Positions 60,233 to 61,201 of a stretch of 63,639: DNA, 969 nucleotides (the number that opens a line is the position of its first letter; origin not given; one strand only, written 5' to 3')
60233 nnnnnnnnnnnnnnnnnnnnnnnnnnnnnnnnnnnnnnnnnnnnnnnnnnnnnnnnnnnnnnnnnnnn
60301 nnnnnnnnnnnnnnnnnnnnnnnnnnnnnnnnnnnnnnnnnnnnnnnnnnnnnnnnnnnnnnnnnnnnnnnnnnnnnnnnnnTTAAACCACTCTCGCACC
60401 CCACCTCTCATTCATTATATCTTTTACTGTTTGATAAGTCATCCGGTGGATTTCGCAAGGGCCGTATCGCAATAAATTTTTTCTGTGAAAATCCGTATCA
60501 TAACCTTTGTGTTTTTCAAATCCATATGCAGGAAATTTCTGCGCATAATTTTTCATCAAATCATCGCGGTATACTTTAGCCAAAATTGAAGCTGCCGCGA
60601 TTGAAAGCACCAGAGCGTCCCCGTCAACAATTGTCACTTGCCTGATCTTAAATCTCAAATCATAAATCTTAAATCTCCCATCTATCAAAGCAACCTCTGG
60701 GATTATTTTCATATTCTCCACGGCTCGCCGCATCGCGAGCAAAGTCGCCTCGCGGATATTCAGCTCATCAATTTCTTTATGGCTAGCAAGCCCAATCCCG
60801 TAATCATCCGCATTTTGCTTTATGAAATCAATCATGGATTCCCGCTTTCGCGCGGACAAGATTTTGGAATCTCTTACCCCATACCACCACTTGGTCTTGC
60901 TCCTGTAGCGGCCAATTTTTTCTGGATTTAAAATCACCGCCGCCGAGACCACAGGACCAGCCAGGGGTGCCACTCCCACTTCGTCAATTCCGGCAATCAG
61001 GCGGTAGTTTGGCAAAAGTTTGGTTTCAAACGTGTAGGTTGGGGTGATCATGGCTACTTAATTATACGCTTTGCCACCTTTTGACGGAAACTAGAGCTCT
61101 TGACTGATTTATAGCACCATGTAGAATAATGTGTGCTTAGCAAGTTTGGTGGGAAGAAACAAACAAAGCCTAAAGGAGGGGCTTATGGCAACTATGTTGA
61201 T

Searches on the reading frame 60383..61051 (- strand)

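Call 46: search_protein_families(library=pfam, proteins=[window:60383-61051:-], max_evalue=0.0001)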
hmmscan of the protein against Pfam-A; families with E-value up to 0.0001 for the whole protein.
window:60383-61051:- (222 aa): 1 family
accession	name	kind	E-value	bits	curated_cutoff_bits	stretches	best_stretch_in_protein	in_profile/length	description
PF01351.25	RNase_HII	-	3.5e-38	132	25.8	1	20-209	1-199/199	Ribonuclease HII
